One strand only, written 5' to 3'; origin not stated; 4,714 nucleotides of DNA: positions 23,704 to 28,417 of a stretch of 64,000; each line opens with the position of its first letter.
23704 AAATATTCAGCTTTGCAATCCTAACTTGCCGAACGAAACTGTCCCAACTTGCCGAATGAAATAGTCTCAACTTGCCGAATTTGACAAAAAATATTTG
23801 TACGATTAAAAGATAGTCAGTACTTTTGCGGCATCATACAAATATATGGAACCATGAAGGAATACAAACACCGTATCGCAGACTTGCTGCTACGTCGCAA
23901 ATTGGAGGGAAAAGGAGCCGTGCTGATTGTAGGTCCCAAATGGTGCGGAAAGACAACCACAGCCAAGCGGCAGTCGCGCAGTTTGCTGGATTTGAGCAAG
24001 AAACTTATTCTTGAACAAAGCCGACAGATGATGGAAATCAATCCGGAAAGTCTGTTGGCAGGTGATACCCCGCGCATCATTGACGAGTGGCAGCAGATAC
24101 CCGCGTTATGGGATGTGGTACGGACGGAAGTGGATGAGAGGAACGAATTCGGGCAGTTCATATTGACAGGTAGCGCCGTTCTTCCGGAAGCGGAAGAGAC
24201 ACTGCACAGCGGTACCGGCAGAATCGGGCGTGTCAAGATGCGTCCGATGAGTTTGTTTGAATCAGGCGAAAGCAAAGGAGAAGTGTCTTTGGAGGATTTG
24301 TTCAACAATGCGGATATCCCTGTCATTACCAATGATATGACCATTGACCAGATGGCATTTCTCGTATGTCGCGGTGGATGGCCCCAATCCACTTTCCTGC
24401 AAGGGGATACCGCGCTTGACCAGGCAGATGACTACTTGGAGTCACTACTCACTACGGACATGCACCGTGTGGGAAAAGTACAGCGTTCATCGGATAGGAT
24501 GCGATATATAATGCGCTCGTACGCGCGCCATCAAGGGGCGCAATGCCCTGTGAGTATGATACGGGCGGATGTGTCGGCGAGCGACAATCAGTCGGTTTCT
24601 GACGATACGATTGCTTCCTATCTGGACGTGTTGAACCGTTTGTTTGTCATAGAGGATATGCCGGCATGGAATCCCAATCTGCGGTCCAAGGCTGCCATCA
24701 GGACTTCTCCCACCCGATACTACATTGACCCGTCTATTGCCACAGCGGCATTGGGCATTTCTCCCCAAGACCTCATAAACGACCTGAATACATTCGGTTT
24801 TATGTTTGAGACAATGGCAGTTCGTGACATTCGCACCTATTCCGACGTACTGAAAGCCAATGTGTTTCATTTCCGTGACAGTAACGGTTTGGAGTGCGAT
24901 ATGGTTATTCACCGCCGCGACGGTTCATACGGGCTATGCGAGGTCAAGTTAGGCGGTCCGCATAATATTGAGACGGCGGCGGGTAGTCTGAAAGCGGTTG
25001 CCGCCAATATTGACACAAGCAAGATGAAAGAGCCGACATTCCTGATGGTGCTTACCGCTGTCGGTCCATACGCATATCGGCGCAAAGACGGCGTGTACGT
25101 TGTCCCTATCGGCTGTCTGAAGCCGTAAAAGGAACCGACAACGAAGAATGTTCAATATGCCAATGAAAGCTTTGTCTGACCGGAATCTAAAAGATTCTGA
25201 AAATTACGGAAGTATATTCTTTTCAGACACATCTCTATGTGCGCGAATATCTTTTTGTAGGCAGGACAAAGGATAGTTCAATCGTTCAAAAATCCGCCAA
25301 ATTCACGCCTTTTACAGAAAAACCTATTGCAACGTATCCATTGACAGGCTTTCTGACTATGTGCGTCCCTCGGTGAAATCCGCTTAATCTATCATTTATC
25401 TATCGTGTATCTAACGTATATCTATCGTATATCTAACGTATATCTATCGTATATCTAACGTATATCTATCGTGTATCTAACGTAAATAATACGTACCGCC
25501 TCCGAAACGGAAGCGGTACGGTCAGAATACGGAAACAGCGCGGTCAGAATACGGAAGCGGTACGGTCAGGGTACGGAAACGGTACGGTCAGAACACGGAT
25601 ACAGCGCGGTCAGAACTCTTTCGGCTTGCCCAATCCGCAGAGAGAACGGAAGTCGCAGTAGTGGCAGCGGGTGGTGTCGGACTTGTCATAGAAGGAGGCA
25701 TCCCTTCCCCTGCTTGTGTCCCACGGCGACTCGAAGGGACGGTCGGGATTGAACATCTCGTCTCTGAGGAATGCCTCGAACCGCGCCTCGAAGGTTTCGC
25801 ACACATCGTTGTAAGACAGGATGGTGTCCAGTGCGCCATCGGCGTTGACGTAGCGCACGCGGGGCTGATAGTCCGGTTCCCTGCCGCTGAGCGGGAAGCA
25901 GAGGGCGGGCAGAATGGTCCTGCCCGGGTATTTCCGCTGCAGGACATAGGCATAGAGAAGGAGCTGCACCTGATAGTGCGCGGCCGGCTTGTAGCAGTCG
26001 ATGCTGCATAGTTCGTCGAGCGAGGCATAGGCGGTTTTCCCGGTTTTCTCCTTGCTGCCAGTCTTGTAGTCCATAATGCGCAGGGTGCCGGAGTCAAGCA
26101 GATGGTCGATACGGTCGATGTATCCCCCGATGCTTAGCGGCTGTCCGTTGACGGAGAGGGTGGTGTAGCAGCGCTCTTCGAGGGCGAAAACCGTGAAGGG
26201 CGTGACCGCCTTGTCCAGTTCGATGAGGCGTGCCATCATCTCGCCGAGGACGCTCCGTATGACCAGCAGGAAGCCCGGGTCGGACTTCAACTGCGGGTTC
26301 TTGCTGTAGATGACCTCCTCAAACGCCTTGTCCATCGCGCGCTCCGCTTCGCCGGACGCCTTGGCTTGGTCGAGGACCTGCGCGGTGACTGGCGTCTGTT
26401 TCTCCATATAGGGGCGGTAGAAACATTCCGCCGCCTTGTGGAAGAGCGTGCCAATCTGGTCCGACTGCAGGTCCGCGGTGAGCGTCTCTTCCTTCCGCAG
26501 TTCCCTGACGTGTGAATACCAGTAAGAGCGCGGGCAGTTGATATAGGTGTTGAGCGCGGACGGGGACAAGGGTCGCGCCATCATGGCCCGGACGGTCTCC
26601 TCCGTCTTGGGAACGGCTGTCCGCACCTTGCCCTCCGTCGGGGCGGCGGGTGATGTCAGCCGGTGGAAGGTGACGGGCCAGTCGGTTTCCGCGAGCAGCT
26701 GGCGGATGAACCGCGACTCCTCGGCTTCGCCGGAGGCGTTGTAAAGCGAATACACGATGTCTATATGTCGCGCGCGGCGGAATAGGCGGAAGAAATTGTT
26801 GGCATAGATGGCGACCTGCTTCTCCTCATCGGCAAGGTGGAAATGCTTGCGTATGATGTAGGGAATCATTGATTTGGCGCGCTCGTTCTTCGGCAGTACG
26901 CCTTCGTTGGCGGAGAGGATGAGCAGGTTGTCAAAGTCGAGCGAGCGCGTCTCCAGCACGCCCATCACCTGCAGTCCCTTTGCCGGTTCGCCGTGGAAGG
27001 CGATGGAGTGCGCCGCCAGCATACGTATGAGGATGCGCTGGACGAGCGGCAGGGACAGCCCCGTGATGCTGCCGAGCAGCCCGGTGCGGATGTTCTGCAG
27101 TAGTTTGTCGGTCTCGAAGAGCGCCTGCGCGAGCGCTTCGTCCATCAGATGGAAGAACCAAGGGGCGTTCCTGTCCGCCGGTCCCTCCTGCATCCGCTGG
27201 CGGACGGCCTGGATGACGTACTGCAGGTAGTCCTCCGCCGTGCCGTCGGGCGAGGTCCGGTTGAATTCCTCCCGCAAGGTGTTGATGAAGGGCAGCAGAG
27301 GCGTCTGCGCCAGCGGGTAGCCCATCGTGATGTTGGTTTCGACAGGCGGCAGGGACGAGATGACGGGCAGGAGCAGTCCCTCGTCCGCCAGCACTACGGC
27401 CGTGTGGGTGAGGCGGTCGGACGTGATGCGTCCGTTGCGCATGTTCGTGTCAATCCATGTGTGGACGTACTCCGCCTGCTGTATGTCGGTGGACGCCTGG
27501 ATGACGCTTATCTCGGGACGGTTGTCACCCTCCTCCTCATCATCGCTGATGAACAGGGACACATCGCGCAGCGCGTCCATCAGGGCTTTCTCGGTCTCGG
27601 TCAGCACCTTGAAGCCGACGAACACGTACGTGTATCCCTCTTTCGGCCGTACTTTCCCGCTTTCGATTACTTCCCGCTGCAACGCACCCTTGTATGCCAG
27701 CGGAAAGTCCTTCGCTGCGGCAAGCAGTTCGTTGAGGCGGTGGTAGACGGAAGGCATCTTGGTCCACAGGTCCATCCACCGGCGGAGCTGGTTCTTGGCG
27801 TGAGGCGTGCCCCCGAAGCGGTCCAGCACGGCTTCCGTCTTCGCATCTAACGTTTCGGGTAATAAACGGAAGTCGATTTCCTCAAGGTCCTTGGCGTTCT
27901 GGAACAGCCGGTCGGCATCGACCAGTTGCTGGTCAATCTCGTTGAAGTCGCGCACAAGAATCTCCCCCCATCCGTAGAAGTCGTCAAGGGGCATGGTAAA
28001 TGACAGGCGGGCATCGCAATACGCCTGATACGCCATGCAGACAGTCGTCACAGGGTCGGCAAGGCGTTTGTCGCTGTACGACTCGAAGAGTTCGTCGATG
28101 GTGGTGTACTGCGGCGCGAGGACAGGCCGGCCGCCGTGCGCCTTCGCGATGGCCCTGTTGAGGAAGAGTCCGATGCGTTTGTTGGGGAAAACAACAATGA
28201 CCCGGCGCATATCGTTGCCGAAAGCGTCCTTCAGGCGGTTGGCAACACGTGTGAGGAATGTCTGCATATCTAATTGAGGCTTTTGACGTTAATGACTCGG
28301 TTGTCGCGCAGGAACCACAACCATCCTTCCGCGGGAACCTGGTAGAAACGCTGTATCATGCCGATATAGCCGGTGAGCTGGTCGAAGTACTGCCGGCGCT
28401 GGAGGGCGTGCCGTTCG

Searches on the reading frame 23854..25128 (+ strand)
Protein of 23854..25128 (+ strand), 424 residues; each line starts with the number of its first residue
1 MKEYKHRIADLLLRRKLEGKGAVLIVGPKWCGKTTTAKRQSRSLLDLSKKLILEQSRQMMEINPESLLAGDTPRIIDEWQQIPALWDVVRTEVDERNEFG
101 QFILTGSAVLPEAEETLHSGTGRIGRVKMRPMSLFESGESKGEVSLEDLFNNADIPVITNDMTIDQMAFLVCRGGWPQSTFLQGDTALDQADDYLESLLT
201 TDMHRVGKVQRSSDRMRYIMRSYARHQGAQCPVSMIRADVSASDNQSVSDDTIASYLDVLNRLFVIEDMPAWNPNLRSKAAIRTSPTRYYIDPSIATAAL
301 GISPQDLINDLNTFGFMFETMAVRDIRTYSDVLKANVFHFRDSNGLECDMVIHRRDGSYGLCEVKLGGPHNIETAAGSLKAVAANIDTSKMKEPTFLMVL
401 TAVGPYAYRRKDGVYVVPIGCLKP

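Call 34: search_protein_families(library=pfam, proteins=[window:23854-25128:+], max_evalue=0.0001)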
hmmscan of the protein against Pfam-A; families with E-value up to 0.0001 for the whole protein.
window:23854-25128:+ (424 aa): 2 families
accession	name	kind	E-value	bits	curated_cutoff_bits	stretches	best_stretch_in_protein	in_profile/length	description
PF13635.12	DUF4143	-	1.3e-31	110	28.1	1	202-366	3-159/160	Domain of unknown function (DUF4143)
PF13173.12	AAA_14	-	5.8e-14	52.7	27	1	22-136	4-127/129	AAA domain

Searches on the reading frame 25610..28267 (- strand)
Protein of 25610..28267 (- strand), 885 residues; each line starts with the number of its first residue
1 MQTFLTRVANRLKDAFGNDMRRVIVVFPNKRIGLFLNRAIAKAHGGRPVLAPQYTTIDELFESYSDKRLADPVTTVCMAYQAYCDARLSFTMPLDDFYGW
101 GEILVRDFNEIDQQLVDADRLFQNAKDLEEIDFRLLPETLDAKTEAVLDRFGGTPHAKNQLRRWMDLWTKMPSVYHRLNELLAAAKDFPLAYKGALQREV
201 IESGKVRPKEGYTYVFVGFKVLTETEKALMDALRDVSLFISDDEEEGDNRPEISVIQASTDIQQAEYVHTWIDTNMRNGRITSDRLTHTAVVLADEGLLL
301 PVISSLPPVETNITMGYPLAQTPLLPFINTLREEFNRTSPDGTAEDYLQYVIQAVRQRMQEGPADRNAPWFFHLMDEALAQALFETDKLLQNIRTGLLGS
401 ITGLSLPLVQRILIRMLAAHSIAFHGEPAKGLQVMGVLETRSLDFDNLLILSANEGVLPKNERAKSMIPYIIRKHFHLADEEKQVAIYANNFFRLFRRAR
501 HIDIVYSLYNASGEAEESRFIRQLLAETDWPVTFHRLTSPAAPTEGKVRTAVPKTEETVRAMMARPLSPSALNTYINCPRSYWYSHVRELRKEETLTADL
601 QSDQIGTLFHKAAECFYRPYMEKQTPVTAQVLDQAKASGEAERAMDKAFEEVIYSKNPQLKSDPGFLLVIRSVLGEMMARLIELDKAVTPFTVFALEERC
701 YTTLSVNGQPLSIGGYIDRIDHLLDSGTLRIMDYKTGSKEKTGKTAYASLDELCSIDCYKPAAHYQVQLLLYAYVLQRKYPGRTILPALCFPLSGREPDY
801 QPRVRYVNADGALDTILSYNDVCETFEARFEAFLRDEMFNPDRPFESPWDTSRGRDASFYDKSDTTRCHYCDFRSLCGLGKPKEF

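Call 35: search_protein_families(library=pfam, proteins=[window:25610-28267:-], max_evalue=0.0001)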
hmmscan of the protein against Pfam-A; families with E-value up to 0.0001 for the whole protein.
window:25610-28267:- (885 aa): 1 family
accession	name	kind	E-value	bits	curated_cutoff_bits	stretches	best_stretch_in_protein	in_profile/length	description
PF12705.13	PDDEXK_1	-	1.8e-32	113.7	22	1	567-877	2-246/247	PD-(D/E)XK nuclease superfamily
